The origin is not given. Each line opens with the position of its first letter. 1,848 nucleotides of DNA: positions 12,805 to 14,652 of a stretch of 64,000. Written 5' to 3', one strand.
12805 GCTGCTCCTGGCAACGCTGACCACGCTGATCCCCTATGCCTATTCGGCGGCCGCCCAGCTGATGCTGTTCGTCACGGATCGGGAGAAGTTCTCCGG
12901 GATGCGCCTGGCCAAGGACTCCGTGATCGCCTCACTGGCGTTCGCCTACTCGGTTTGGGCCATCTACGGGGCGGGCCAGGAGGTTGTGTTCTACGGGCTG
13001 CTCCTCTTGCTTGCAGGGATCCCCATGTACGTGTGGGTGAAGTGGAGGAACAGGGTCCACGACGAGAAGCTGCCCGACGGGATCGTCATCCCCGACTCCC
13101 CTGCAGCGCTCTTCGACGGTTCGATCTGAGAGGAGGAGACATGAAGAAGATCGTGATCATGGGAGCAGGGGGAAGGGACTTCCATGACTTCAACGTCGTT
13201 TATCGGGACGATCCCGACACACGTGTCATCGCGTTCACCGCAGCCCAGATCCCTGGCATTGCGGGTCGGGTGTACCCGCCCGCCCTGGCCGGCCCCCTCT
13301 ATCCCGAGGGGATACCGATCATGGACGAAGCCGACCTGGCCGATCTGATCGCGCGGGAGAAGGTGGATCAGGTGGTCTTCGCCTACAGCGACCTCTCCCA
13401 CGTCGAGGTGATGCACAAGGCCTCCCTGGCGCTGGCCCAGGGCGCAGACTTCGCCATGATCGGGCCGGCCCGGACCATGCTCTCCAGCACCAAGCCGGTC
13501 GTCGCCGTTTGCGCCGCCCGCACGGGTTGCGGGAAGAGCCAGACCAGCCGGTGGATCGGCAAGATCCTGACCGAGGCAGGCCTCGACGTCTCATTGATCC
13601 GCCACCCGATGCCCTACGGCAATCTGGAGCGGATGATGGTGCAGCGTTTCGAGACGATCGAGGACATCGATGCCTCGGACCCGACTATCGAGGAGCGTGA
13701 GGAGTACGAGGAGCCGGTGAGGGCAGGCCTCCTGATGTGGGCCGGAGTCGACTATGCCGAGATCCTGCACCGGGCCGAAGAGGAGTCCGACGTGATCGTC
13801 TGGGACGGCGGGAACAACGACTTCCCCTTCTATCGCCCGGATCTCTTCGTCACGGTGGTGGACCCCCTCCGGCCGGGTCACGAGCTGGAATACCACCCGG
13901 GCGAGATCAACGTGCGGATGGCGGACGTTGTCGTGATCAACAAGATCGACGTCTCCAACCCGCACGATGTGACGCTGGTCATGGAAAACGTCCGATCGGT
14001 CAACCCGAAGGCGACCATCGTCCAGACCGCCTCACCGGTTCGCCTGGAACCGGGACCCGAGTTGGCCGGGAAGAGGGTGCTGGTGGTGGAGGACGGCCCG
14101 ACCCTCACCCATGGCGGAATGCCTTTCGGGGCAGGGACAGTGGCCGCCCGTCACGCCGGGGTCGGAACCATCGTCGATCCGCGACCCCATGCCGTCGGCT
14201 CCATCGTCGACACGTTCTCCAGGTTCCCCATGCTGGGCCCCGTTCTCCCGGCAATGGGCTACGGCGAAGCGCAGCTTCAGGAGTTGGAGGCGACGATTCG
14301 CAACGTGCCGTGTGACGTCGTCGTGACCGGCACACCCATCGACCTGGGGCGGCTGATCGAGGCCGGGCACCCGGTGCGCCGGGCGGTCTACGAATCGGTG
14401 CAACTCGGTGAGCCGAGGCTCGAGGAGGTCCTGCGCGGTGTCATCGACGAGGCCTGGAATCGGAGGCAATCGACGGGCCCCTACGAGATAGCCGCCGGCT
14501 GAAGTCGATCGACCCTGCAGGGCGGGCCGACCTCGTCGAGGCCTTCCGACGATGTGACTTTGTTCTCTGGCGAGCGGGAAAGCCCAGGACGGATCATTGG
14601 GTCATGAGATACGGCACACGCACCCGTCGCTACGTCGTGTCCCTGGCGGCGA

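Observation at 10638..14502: Deiminase-free arginine catabolic module: antiporter + ArcE-like enzyme + OTC-like, under a DosR-like box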

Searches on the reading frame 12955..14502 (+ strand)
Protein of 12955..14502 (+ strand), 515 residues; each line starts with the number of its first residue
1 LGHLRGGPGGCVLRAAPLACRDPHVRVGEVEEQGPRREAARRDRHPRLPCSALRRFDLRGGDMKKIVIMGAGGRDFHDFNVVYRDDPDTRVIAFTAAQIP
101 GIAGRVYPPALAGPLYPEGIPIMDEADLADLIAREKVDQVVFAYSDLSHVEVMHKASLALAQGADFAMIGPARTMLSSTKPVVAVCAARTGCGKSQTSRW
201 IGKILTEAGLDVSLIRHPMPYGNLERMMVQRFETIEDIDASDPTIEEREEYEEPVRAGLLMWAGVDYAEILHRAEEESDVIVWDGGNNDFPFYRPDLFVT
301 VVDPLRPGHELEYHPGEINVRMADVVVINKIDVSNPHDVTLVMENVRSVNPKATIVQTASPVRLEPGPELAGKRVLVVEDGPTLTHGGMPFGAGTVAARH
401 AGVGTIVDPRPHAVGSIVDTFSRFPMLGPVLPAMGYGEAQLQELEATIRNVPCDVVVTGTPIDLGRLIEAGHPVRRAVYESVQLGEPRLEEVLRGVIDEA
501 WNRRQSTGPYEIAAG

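Call 3: search_protein_families(library=pfam, proteins=[window:12955-14502:+])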
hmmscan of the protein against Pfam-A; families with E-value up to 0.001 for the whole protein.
window:12955-14502:+ (515 aa): 1 family
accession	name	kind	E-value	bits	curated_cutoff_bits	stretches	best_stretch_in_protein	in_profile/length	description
PF02492.25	cobW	-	9e-05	22.6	20.7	1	293-356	113-179/180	CobW/HypB/UreG, nucleotide-binding domain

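Call 4: search_protein_families(library=ncbifam, proteins=[window:12955-14502:+])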
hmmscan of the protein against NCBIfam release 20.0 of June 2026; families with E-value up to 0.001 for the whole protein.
window:12955-14502:+ (515 aa): 1 family
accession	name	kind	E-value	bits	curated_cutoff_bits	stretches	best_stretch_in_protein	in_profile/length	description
TIGR00073.1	hypB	equivalog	0.00028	20.4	121.2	1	320-359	155-196/217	hydrogenase nickel incorporation protein HypB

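Call 12: search_solved_structures(query=window:13141-14502:+, max_evalue=1, show_alignments=2)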
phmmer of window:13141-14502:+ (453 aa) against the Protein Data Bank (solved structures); distinct sequences matched with E-value up to 1: 6.
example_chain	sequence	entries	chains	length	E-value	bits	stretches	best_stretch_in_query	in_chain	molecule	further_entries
9sxb_A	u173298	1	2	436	1.8e-08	37.1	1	213-320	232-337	Cyclic 2,3-diphosphoglycerate synthetase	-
8oru_AAA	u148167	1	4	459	0.017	17.4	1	211-327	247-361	Cyclic 2,3-diphosphoglycerate synthetase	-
8ork_AAA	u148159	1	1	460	0.017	17.4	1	211-327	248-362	Cyclic 2,3-diphosphoglycerate synthetase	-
2p1z_A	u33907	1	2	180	0.078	15.2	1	303-350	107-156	Phosphoribosyltransferase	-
2hf8_A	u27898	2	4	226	0.094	14.9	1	239-295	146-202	Probable hydrogenase nickel incorporation protein hypB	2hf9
2n2u_A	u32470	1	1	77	0.4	12.9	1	267-311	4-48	OR358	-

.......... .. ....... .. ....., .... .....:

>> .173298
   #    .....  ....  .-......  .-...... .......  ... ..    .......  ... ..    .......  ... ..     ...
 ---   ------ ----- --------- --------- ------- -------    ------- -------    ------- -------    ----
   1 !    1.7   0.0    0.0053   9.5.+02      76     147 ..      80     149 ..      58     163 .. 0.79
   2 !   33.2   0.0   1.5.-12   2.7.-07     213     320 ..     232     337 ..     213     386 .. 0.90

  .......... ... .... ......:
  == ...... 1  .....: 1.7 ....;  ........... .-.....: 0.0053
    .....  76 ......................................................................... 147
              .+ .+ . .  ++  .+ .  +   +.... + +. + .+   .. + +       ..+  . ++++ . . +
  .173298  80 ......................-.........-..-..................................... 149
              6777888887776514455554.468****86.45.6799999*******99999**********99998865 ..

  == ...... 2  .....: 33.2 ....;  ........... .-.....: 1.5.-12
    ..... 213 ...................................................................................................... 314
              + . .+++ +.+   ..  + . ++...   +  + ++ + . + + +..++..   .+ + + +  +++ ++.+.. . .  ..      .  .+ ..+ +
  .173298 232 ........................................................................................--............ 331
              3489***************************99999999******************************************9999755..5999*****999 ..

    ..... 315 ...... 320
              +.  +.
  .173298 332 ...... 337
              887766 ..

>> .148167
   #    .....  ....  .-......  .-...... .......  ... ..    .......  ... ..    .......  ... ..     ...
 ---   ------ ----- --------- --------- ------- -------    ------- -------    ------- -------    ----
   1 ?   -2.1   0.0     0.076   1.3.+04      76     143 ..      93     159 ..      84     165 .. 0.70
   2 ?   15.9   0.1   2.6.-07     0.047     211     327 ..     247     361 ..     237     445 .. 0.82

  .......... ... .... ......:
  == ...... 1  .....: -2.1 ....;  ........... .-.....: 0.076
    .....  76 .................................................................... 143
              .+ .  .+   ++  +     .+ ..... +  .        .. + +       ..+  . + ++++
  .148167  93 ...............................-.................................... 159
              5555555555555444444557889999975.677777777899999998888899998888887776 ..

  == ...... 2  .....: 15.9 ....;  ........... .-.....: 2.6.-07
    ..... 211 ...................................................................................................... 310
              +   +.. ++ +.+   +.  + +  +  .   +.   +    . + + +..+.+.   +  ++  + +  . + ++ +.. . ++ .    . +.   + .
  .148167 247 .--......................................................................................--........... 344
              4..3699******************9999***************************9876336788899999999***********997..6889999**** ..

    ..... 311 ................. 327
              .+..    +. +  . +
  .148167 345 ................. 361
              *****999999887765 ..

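Call 13: find_homologous_proteins(query=window:13141-14502:+)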
Query window:13141-14502:+ (453 aa): 8000 proteins with E <= 0.001 among 8000 candidates; the best 120 are listed.
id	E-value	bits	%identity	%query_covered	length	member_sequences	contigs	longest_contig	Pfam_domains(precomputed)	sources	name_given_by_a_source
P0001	0.0e+0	1022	100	100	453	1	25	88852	-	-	-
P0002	0.0e+0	1021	100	100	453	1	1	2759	-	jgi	jgi:predicted GTPase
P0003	6.4e-273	924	89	100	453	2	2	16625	-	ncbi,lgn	-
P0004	1.4e-272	923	100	91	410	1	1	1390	-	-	-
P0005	1.8e-268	909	87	100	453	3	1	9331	-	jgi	jgi:predicted GTPase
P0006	1.5e-258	876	87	99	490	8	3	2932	-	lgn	-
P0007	7.0e-253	858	84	98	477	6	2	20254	-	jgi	jgi:predicted GTPase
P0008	6.7e-245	831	78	100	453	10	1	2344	-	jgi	jgi:predicted GTPase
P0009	9.0e-244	828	81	98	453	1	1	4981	PF02492.26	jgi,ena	-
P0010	3.6e-241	819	78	100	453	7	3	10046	-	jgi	jgi:predicted GTPase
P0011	2.7e-240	816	78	100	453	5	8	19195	-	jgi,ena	jgi:predicted GTPase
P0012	1.6e-237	807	79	98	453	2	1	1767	-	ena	-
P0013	1.7e-233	794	75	100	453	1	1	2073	-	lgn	-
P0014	2.2e-233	793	76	100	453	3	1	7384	-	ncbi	ncbi:MAG: cyclic 2,3-diphosphoglycerate synthase [Acidimicrobiia bacterium]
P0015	5.0e-233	792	77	97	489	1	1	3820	-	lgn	-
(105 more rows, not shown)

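Call 21: find_encoding_contigs(protein=P0001, flank=10000, max_places=6)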
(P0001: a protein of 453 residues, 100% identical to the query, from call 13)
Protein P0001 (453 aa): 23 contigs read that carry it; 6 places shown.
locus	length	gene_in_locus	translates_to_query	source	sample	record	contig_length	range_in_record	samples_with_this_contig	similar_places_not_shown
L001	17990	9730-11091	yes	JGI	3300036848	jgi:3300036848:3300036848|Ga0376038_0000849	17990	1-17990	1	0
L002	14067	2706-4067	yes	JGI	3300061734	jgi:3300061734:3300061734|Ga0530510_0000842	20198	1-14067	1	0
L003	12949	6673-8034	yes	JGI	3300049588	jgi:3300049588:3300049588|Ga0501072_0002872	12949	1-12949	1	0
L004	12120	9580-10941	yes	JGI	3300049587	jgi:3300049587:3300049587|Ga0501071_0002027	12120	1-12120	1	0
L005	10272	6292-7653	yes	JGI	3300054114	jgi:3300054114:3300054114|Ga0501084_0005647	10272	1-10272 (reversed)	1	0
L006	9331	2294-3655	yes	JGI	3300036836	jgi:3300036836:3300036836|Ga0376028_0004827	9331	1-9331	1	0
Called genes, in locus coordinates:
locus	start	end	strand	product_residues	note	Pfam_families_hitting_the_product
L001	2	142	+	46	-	?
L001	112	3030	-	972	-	PF00690:Cation_ATPase_N, PF00122:E1-E2_ATPase, PF00702:Hydrolase, PF13246:Cation_ATPase, PF12710:HAD (weak), PF00689:Cation_ATPase_C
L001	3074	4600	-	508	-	PF07731:Cu-oxidase_2 (weak), PF13473:Cupredoxin_1 (faint), PF00127:Copper-bind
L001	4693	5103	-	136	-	PF02082:Rrf2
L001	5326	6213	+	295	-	PF00571:CBS (faint), PF01769:MgtE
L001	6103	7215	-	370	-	PF08240:ADH_N, PF00107:ADH_zinc_N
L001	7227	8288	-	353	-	PF02729:OTCace_N, PF00185:OTCace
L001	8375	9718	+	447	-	PF00324:AA_permease, PF13520:AA_permease_2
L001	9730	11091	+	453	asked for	-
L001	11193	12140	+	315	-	PF10646:Germane, PF10648:Gmad2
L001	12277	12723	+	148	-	PF00011:HSP20, PF17886:ArsA_HSP20 (weak)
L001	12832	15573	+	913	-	PF00690:Cation_ATPase_N, PF00122:E1-E2_ATPase, PF13246:Cation_ATPase, PF00702:Hydrolase, PF12710:HAD (weak), PF00689:Cation_ATPase_C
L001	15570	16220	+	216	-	PF02254:TrkA_N, PF03435:Sacchrp_dh_NADP (weak), PF02080:TrkA_C (faint)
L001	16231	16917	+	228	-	PF02254:TrkA_N, PF02080:TrkA_C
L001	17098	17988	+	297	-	?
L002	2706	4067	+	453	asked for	-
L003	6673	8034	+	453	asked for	-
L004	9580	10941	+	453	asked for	-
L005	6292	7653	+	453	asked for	-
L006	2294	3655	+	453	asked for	-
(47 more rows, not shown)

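Call 28: search_protein_representatives(protein=window:13141-14502:+)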
Query: 453 residues. Proteins with E-value up to 0.001 (for the whole library): 3519; up to 1e-10: 2215; up to 1e-30: 623. The best 150 are listed.
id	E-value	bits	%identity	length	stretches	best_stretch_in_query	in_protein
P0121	1.6e-154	531.7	55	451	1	2-435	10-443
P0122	7.4e-146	503.2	53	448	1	2-435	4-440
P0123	5.0e-142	490.5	55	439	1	2-406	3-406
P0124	5.5e-137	473.9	67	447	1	2-317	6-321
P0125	6.3e-134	463.8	52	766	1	4-434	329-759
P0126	5.1e-126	437.8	62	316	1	1-306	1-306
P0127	5.4e-126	437.7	52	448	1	3-417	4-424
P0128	8.0e-124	430.5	49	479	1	2-443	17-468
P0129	3.2e-120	418.7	46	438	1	2-430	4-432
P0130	2.3e-119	415.9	45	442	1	2-428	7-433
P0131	8.3e-119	414.0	50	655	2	38-417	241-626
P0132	4.5e-117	408.3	47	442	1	2-430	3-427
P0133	1.5e-112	393.4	49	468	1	2-422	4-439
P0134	1.9e-112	393.0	45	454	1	2-433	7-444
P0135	3.8e-111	388.8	60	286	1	157-442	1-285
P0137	1.0e-108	380.8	46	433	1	1-415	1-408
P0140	2.7e-107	376.1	44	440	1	2-435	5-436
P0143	4.2e-107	375.4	46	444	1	2-418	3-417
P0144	1.3e-106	373.8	50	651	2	3-302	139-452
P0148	1.4e-103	363.8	43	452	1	2-432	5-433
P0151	1.6e-102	360.3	44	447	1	1-433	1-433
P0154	1.5e-99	350.5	40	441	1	1-437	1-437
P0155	2.3e-99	349.9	41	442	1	7-436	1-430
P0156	8.0e-99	348.1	46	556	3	25-326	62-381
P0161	4.3e-95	335.8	39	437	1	3-435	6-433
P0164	2.2e-92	326.9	40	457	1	2-447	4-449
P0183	4.8e-79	282.9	39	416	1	1-400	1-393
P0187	2.2e-78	280.7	40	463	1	7-429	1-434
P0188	2.9e-78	280.4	66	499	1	47-233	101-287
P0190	7.3e-78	279.0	37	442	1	1-419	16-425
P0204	5.6e-74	266.2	53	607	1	113-405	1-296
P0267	5.4e-60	220.2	30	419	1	1-432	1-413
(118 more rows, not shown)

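Call 29: list_cluster_members(proteins=[P0129, P0130, P0140, P0148, P0154, P0155, P0161, P0164, P0190, P0267])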
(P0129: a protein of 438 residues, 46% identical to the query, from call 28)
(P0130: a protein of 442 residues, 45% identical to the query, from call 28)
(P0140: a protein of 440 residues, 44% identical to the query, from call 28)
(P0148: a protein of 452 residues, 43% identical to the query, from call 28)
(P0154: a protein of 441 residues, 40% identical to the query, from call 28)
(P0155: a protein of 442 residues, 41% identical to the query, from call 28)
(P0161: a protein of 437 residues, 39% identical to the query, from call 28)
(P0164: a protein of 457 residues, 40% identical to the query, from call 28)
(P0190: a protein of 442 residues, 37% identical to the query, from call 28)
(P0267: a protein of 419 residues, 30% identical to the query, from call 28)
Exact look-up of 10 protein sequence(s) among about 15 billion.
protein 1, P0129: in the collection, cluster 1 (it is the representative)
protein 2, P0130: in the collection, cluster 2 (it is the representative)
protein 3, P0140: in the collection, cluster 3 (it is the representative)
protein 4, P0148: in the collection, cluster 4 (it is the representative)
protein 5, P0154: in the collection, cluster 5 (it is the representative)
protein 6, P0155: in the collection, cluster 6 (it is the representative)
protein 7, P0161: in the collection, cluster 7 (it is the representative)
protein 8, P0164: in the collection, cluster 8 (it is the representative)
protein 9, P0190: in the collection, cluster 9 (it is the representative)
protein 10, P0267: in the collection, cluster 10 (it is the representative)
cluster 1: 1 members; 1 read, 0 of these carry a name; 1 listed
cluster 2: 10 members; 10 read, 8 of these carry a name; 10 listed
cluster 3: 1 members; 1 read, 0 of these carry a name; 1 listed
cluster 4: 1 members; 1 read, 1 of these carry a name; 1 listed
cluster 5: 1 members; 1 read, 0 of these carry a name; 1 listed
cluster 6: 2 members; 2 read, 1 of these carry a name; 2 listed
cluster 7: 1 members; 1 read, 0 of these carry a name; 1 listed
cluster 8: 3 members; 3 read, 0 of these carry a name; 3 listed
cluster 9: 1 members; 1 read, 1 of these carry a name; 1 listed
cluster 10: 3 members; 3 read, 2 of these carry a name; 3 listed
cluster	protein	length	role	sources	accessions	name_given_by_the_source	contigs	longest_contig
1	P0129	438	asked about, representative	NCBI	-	-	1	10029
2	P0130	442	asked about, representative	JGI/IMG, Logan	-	predicted GTPase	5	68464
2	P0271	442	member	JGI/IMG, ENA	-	predicted GTPase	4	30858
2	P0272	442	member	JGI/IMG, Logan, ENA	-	predicted GTPase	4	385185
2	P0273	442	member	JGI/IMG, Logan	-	predicted GTPase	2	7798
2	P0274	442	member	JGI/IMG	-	predicted GTPase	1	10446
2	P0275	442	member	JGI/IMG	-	predicted GTPase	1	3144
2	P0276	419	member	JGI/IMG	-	predicted GTPase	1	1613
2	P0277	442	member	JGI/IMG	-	predicted GTPase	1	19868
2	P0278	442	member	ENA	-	-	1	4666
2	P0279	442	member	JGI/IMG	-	-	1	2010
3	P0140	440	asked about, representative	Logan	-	-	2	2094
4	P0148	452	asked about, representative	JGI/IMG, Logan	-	predicted GTPase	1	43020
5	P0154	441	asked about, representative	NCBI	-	-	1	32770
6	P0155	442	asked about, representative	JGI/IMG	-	-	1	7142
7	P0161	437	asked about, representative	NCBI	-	-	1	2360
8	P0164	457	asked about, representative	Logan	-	-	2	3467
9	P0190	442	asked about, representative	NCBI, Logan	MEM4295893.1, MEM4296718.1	MAG: hypothetical protein QXS91_03750 [Candidatus Anstonellales archaeon]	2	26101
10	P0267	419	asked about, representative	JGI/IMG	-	-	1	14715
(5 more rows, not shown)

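Call 30: search_protein_families(library=pfam, proteins=[P0125, P0131, P0144, P0204, P0156, P0188], max_evalue=0.001)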
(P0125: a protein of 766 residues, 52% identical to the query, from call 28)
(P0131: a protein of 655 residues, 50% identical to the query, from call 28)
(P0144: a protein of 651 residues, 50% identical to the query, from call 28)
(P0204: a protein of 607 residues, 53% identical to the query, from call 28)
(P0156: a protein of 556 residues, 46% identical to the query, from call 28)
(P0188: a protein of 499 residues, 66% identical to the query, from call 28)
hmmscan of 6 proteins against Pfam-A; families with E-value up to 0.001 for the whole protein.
P0125 (766 aa): 2 families
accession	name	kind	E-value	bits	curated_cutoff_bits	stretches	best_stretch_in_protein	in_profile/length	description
PF00696.33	AA_kinase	-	1.1e-21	78.1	24.9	1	3-292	2-234/234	Amino acid kinase family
PF02606.20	LpxK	-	0.00016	21.3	27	1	445-586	37-177/328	Tetraacyldisaccharide-1-P 4'-kinase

P0131 (655 aa): 0 families

P0144 (651 aa): 0 families

P0204 (607 aa): 0 families

P0156 (556 aa): 0 families

P0188 (499 aa): 0 families

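Call 34: find_related_loci(query=A2, collection=genome_contigs, flank=10000)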
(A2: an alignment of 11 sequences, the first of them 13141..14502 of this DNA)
Query A2 (453 aa) in genome_contigs; peptide patterns used: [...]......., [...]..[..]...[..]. (x = any residue, [..] = any of these).
600 stretches matched a pattern (row limit reached: there are more); 596 encode a relative of the query (tblastn E <= 1e-3); the best 80 are kept; 80 distinct loci.
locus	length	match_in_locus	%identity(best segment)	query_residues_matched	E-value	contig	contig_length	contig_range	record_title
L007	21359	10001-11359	79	1-453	0e+0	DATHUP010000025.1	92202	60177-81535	MAG TPA_asm: Acidimicrobiia bacterium isolate SMAG_U16110 k141_1180728, whole genome shotgun sequence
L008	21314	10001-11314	74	1-438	0e+0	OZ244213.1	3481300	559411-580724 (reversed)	MAG: Acidimicrobiia bacterium isolate 7b9da096-343e-40e7-b6e2-bcdc06c1b74b genome assembly, chromosome: 1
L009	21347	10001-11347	68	1-449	0e+0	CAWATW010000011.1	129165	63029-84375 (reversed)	MAG: uncultured bacterium isolate MFD09779.bin.1.206 genome assembly, contig: contig_91635, whole genome shotgun sequenc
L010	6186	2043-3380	69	1-446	0e+0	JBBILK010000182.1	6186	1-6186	MAG: Actinomycetota bacterium isolate BR1F70218_bin_207 NODE_4637_length_6186_cov_4.474148, whole genome shotgun sequenc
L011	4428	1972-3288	68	1-440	0e+0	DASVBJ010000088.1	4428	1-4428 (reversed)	MAG TPA_asm: Actinomycetes bacterium isolate SMAG_U1976 k141_242794, whole genome shotgun sequence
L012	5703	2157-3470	69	3-441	0e+0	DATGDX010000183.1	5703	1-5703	MAG TPA_asm: Mycobacteriales bacterium isolate SMAG_U9686 k141_320616, whole genome shotgun sequence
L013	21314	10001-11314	68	1-438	0e+0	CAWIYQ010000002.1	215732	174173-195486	MAG: uncultured Thermoleophilia bacterium isolate MFD06085.bin.2.125 genome assembly, contig: contig_11352, whole genome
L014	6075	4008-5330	65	2-443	0e+0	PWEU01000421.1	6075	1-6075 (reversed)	MAG: Nitriliruptoraceae bacterium isolate T1Sed10_7 T1-Sed10-C16825, whole genome shotgun sequence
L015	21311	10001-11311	65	2-439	0e+0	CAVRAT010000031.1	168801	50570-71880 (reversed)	MAG: uncultured Acidimicrobiaceae bacterium isolate MFD04492.bin.2.85 genome assembly, contig: contig_8632, whole genome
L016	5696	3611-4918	63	1-436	0e+0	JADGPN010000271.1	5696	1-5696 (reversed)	MAG: Solirubrobacteraceae bacterium isolate Chersky.24_35 contig-100_6371, whole genome shotgun sequence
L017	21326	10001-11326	65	1-439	0e+0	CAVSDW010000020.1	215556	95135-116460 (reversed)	MAG: uncultured Gammaproteobacteria bacterium isolate MFD02979.bin.1.152 genome assembly, contig: contig_62656, whole ge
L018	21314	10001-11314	65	1-438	0e+0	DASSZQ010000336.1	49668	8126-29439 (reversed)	MAG TPA_asm: Solirubrobacteraceae bacterium isolate SMAG_U713 k141_1192995, whole genome shotgun sequence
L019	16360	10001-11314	64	1-438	0e+0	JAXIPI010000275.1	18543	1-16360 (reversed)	MAG: Gaiellaceae bacterium isolate Fractures_MAG_15 c_000000051860, whole genome shotgun sequence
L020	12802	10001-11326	64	1-442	0e+0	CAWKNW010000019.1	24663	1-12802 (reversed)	MAG: uncultured Thermoleophilia bacterium isolate MFD00991.bin.1.29 genome assembly, contig: contig_65649, whole genome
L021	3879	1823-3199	63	1-446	0e+0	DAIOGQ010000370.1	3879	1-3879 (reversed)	MAG TPA_asm: Kineosporiaceae bacterium isolate CTOTU26104 NODE_25238_length_3879_cov_6.555178, whole genome shotgun sequ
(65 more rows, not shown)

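Call 39: find_encoding_contigs(protein=P0003, flank=10000, max_places=3)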
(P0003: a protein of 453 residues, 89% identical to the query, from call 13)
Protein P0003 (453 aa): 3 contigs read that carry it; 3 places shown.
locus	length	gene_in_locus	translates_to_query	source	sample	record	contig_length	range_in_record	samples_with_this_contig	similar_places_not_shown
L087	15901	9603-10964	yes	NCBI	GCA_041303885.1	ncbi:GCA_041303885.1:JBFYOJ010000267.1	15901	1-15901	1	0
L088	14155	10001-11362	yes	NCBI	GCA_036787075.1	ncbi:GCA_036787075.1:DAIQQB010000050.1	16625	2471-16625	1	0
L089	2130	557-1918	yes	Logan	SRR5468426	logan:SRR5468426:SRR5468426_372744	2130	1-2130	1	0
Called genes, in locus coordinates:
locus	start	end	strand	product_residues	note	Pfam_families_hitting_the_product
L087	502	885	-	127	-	PF12973:Cupin_7, PF00190:Cupin_1 (weak), PF05899:Cupin_3 (faint), PF02311:AraC_binding, PF07883:Cupin_2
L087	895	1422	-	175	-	PF10604:Polyketide_cyc2, PF03364:Polyketide_cyc (weak)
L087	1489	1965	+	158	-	-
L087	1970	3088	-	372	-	PF00296:Bac_luciferase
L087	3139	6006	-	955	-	PF00690:Cation_ATPase_N, PF00122:E1-E2_ATPase, PF00702:Hydrolase, PF13246:Cation_ATPase, PF08282:Hydrolase_3 (faint), PF00689:Cation_ATPase_C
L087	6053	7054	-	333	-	PF08240:ADH_N, PF00107:ADH_zinc_N (weak)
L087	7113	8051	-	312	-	PF02729:OTCace_N, PF00185:OTCace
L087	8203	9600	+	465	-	PF13520:AA_permease_2, PF00324:AA_permease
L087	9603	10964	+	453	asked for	-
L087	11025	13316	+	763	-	PF00122:E1-E2_ATPase, PF00702:Hydrolase, PF01814:Hemerythrin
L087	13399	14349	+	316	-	PF10646:Germane, PF10648:Gmad2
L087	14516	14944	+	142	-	PF00011:HSP20, PF17886:ArsA_HSP20 (weak)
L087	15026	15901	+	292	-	?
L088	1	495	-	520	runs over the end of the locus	-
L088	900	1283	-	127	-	PF12973:Cupin_7, PF00190:Cupin_1 (weak), PF05899:Cupin_3 (faint), PF02311:AraC_binding, PF07883:Cupin_2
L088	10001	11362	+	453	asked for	-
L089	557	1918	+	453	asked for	-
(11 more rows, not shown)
